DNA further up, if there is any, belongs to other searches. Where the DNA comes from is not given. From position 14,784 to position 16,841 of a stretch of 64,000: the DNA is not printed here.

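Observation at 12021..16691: Two near-collinear paralogous GT-C-like membrane proteins flanking a GT4, sharing a loop motif with the YfhO-like protein at 23268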

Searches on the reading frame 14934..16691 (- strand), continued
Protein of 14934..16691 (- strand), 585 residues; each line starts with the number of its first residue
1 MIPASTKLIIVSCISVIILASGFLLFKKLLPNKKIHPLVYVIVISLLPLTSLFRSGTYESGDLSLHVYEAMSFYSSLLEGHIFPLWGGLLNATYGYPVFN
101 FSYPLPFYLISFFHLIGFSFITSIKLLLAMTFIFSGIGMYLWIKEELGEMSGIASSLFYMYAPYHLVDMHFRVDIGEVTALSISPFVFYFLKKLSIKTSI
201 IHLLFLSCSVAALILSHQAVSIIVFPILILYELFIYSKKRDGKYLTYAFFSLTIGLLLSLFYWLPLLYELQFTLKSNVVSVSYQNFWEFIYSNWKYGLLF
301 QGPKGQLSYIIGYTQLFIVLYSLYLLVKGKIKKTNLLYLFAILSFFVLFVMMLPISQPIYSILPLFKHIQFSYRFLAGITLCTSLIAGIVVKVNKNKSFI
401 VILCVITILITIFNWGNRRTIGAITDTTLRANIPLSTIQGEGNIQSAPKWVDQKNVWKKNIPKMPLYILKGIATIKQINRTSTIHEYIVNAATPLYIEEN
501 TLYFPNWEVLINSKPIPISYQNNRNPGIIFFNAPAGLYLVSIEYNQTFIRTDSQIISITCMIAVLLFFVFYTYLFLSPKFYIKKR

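Call 37: search_solved_structures(query=A1, max_evalue=10)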
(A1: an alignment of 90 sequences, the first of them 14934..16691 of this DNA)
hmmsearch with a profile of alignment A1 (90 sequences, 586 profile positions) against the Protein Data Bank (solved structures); distinct sequences matched with E-value up to 10: 0.

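Call 41: search_protein_families(library=pfam, proteins=[L047:5541-8105:-, L004:3680-6205:-, L009:3010-3951:-, L077:12726-15290:+], max_evalue=0.001)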
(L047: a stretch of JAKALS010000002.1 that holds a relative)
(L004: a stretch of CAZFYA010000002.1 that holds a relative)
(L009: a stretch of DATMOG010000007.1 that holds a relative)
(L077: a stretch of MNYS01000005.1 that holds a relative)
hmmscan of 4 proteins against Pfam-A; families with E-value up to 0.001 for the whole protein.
L047:5541-8105:- (854 aa): 6 families
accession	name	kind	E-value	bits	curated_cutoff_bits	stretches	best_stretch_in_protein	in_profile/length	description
PF00535.33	Glycos_transf_2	-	9.5e-23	81.4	23.3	1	6-124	1-119/168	Glycosyl transferase family 2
PF13641.12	Glyco_tranf_2_3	-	4.6e-12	46.9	27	1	6-215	4-223/230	Glycosyltransferase like family 2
PF10111.15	Glyco_tranf_2_2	-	2.3e-10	40.8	27.3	1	33-210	30-223/276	Glycosyltransferase like family 2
PF13231.12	PMT_2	-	1.4e-08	35.5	26.1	1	428-554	25-154/160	Dolichyl-phosphate-mannose-protein mannosyltransferase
PF13506.12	Glyco_transf_21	-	4e-06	26.9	21.7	1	79-206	24-156/174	Glycosyl transferase family 21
PF13632.12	Glyco_trans_2_3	-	6e-05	23.4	27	1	88-271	1-193/198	Glycosyl transferase family group 2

L004:3680-6205:- (841 aa): 6 families
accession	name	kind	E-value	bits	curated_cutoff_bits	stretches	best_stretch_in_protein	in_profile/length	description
PF00535.33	Glycos_transf_2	-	5.7e-22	78.9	23.3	1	3-156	1-162/168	Glycosyl transferase family 2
PF13231.12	PMT_2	-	7.4e-11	43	26.1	1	416-545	24-155/160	Dolichyl-phosphate-mannose-protein mannosyltransferase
PF10111.15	Glyco_tranf_2_2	-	1.7e-10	41.3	27.3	1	5-212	3-233/276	Glycosyltransferase like family 2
PF13641.12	Glyco_tranf_2_3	-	2.4e-08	34.7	27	1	3-209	4-223/230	Glycosyltransferase like family 2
PF13632.12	Glyco_trans_2_3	-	3.2e-07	30.8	27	1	82-268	1-187/198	Glycosyl transferase family group 2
PF13506.12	Glyco_transf_21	-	3.9e-05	23.6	21.7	1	74-211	25-166/174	Glycosyl transferase family 21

L009:3010-3951:- (313 aa): 4 families
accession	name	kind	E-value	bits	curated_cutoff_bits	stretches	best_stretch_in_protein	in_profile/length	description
PF00535.33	Glycos_transf_2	-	3.3e-24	86.2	23.3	1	5-118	2-113/168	Glycosyl transferase family 2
PF13641.12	Glyco_tranf_2_3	-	1e-13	52.3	27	1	3-211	3-221/230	Glycosyltransferase like family 2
PF10111.15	Glyco_tranf_2_2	-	7.6e-06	26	27.3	0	6-113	3-111/276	Glycosyltransferase like family 2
PF13632.12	Glyco_trans_2_3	-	8.3e-06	26.2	27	1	90-270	5-194/198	Glycosyl transferase family group 2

L077:12726-15290:+ (854 aa): 7 families
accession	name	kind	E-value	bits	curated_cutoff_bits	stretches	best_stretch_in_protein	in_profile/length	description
PF00535.33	Glycos_transf_2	-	5.3e-28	98.5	23.3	1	4-112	1-113/168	Glycosyl transferase family 2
PF13641.12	Glyco_tranf_2_3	-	6.2e-16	59.5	27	1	4-204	4-220/230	Glycosyltransferase like family 2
PF10111.15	Glyco_tranf_2_2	-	3.9e-11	43.4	27.3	1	4-185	1-206/276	Glycosyltransferase like family 2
PF13506.12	Glyco_transf_21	-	3.9e-07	30.2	21.7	1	71-204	24-164/174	Glycosyl transferase family 21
PF13231.12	PMT_2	-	4.7e-06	27.3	26.1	1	419-544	24-152/160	Dolichyl-phosphate-mannose-protein mannosyltransferase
PF14897.12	EpsG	-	4.7e-05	23.1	30.1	1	424-701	69-317/326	EpsG family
PF13632.12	Glyco_trans_2_3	-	9.7e-05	22.7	27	1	148-264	76-185/198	Glycosyl transferase family group 2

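Call 44: search_protein_families(library=pfam, proteins=[L047:8153-9994:+, L047:12862-13854:-, L047:13851-16031:-, L047:4844-5566:-, L047:3582-4847:+, L047:2350-3615:-, L047:1250-2347:-, L047:17995-19215:-, L047:19246-21696:-], max_evalue=0.001)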
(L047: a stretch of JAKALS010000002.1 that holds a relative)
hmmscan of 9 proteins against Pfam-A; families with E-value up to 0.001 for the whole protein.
L047:8153-9994:+ (613 aa): 0 families

L047:12862-13854:- (330 aa): 1 family
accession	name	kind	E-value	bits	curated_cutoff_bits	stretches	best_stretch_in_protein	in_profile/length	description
PF00041.27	fn3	-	9.5e-10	39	25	1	110-188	7-83/84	Fibronectin type III domain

L047:13851-16031:- (726 aa): 0 families

L047:4844-5566:- (240 aa): 1 family
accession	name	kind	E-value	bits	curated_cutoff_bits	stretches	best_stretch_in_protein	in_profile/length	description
PF00535.33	Glycos_transf_2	-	7.4e-20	72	23.3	1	12-175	2-164/168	Glycosyl transferase family 2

L047:3582-4847:+ (421 aa): 5 families
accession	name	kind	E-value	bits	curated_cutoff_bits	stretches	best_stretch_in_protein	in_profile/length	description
PF08484.17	Methyltransf_14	-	2.8e-50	170.7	23.5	1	260-416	2-160/160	C-methyltransferase C-terminal domain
PF13489.12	Methyltransf_23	-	5.6e-13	49.4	27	1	99-252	7-161/164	Methyltransferase domain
PF08421.16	Methyltransf_13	-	6.6e-13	49.1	31.3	1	23-80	1-62/62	Putative zinc binding domain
PF08241.18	Methyltransf_11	-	2.7e-05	25.2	21.2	1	120-211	2-95/95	Methyltransferase domain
PF08242.18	Methyltransf_12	-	9.5e-05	23.5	30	1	119-208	1-97/98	Methyltransferase domain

L047:2350-3615:- (421 aa): 2 families
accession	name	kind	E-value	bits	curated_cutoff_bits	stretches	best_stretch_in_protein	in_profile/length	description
PF13440.11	Polysacc_synt_3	-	4.2e-73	246.6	23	1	45-337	1-293/293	Polysaccharide biosynthesis protein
PF01943.22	Polysacc_synt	-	1.2e-30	107.4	28.2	1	22-287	2-273/274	Polysaccharide biosynthesis protein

L047:1250-2347:- (365 aa): 4 families
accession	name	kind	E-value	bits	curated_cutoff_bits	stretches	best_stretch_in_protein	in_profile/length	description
PF00534.26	Glycos_transf_1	-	2.6e-23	82.8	26.4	1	251-339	80-169/172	Glycosyl transferases group 1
PF13692.12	Glyco_trans_1_4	-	2e-16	61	27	1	210-328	30-142/142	Glycosyl transferases group 1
PF13439.12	Glyco_transf_4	-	9.9e-10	39.1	28.5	1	12-201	2-169/170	Glycosyltransferase Family 4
PF13524.12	Glyco_trans_1_2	-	7e-09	36.2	25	1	236-357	9-143/144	Glycosyl transferase-like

L047:17995-19215:- (406 aa): 1 family
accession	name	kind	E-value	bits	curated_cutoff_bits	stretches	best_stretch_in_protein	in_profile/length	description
PF00041.27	fn3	-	6.9e-11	42.6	25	1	267-341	2-76/84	Fibronectin type III domain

L047:19246-21696:- (816 aa): 8 families
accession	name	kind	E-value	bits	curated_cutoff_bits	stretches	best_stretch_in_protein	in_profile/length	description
PF13290.12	CHB_HEX_C_1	-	4.8e-11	42.9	22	1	534-595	7-63/67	Chitobiase/beta-hexosaminidase C-terminal domain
PF13287.12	Fn3_assoc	-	8.5e-11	42.2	23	1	551-598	10-56/59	Fn3 associated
PF19077.6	Big_13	-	5.9e-09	36.8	27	0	15-104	10-101/102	Bacterial Ig-like domain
PF12245.14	Big_3_2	-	1.1e-05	26.1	23.3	0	369-388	90-111/122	Bacterial Ig-like domain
PF16656.11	Pur_ac_phosph_N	-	2.2e-05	25.4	30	1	616-691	10-84/93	Purple acid Phosphatase, N-terminal domain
PF25788.1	Ig_Rha78A_N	-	5.1e-05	23.9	27.4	0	262-288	72-98/105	Rha78A-like, N-terminal immunoglobulin domain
PF15418.12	DUF4625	-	0.00013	22.7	27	0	6-89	25-117/131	Domain of unknown function (DUF4625)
PF13750.12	Big_3_3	-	0.00021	21.4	27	0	73-129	10-70/157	Bacterial Ig-like domain (group 3)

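Call 73: search_protein_representatives(alignment_id=A1)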
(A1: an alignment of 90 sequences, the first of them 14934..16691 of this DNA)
Query: 90 sequences, 586 profile positions. Proteins with E-value up to 0.001 (for the whole library): 19604; up to 1e-10: 12251; up to 1e-30: 5436. The best 150 are listed.
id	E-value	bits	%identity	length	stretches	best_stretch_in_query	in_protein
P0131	5.3e-236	801.1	-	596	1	1-581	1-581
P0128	3.0e-227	772.2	-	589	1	1-574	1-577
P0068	2.8e-222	755.8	-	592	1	1-577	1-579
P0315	7.5e-220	747.7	-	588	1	7-579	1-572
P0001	7.9e-219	744.3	-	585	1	4-576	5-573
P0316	7.4e-218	741.1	-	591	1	3-581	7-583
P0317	1.1e-217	740.5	-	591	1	1-580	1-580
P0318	1.4e-214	730.3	-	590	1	1-581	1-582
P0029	6.2e-214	728.2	-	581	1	1-578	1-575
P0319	3.1e-205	699.4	-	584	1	1-578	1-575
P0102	3.5e-205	699.3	-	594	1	2-579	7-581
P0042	9.0e-204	694.6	-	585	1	1-576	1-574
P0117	1.4e-203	693.9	-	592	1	2-578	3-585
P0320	2.8e-203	693.0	-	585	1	5-572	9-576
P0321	5.8e-203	692.0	-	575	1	1-578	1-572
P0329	9.3e-198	674.8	-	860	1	1-576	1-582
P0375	2.0e-169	581.2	-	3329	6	69-570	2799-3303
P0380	1.8e-167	574.8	-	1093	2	36-572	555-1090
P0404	5.3e-153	527.0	-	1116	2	37-574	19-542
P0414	4.7e-146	504.0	-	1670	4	33-578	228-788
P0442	2.2e-124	432.5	-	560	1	37-576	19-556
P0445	1.4e-122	426.5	-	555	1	24-575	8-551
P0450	5.1e-119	414.8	-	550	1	34-576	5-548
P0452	2.2e-118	412.7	-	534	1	39-576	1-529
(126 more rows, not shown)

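Call 74: list_cluster_members(proteins=[P0375, P0380, P0404, P0414, P0329, P0452, P0450, P0445, P0442, P0131])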
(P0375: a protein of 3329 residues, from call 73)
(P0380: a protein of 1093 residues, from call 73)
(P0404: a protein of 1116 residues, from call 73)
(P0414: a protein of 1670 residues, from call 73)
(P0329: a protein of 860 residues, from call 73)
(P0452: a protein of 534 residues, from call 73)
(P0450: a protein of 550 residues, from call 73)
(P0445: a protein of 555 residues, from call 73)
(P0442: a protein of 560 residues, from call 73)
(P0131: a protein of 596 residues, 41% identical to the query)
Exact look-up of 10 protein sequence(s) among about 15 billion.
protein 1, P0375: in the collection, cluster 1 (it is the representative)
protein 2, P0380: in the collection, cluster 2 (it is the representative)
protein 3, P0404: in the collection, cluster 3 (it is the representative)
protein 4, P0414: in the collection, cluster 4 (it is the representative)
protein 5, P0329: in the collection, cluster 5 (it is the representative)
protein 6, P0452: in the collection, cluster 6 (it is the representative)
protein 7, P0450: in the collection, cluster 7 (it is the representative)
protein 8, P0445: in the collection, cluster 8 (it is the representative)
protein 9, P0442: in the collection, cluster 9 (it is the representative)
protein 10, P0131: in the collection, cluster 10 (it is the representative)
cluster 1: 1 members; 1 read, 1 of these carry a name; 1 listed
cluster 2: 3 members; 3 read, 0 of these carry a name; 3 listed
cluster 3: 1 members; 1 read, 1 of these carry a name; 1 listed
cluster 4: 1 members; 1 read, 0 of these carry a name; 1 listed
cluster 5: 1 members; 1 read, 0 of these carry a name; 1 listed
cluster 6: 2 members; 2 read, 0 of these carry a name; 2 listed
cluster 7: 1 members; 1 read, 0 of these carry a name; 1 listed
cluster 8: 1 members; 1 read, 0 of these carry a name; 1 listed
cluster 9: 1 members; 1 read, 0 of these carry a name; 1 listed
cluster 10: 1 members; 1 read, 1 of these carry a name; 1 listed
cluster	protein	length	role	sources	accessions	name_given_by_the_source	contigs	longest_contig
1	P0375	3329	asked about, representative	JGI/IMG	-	uncharacterized membrane protein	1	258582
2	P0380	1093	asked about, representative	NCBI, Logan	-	-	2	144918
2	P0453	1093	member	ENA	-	-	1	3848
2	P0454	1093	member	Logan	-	-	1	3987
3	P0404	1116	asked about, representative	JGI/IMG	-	hypothetical protein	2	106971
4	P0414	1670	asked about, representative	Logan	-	-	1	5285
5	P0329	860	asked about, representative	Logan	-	-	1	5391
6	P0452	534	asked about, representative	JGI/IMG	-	-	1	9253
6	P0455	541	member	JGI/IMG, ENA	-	-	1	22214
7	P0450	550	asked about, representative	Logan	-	-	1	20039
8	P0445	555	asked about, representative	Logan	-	-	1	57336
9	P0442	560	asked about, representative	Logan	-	-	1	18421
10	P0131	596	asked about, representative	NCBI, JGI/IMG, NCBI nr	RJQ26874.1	hypothetical protein C4577_02585 [Candidatus Parcubacteria bacterium] | MAG: hypothetical protein C4577_02585 [Candidatus Parcubacteria bacterium]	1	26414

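Call 78: fold_search(model_id=the predicted structure, library=pdb)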
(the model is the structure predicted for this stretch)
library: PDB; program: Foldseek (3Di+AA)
matches with E <= 10: 314; with E <= 0.001: 16
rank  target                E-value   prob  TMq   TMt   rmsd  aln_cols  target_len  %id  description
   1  9s6t_A                9.7e-06  1.00  0.38  0.44  15.2       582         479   13  Ternary cryo-EM structure of chicken ALG12 with Dol25-PP-GlcNAc2Man7, Dol25-P-Man, and Fab (released 2026-03-18)
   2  7oci_F                3.6e-05  1.00  0.43  0.39  10.3       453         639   14  Cryo-EM structure of yeast Ost6p containing oligosaccharyltransferase complex (released 2022-02-16)
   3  8age_A                5.4e-05  1.00  0.45  0.41   7.1       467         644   12  Structure of yeast oligosaccharylransferase complex with acceptor peptide bound (released 2022-12-07)
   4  8agc_A                5.6e-05  1.00  0.39  0.33  10.3       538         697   12  Structure of yeast oligosaccharylransferase complex with lipid-linked oligosaccharide and non-acceptor peptide bound (released 2022-12-07)
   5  8agb_A                8.0e-05  1.00  0.42  0.39  12.3       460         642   12  Structure of yeast oligosaccharylransferase complex with lipid-linked oligosaccharide bound (released 2022-12-07)
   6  6w98_A                9.5e-05  1.00  0.40  0.19   7.5       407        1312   12  Single-Particle Cryo-EM Structure of Arabinofuranosyltransferase AftD from Mycobacteria (released 2020-05-13)
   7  3wak                  9.5e-05  1.00  0.38  0.27  17.2       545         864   12  Crystal structure of the Archaeoglobus fulgidus oligosaccharyltransferase (O29867_ARCFU) in the apo form (released 2013-10-30)
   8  6s7t_A                9.9e-05  1.00  0.39  0.33  15.8       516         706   11  Cryo-EM structure of human oligosaccharyltransferase complex OST-B (released 2019-12-18)
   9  6ezn_F                1.1e-04  1.00  0.36  0.33  15.9       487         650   11  Cryo-EM structure of the yeast oligosaccharyltransferase (OST) complex (released 2018-01-17)
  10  9i5k_A                1.8e-04  1.00  0.43  0.50   6.1       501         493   12  Structure of the Chaetomium thermophilum Pmt4 homodimer (C2 symmetry) (released 2025-12-24)
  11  6c26_A                2.0e-04  1.00  0.42  0.38  14.9       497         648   14  The Cryo-EM structure of a eukaryotic oligosaccharyl transferase complex (released 2018-01-31)
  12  5ogl_A                2.7e-04  1.00  0.43  0.37   8.5       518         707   13  Structure of bacterial oligosaccharyltransferase PglB in complex with an acceptor peptide and an lipid-linked oligosac (released 2017-10-25)
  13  8pn9_A                3.9e-04  1.00  0.37  0.34  14.9       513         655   12  Structure of human oligosaccharyltransferase OST-A complex bound to NGI-1 (released 2024-05-08)
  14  6s7o_A                4.1e-04  1.00  0.39  0.36  12.8       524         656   12  Cryo-EM structure of human oligosaccharyltransferase complex OST-A (released 2019-12-18)
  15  6gxc_A                6.0e-04  1.00  0.39  0.34  10.3       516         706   12  Bacterial oligosaccharyltransferase PglB in complex with an inhibitory peptide and a reactive lipid-linked oligosaccha (released 2018-11-14)
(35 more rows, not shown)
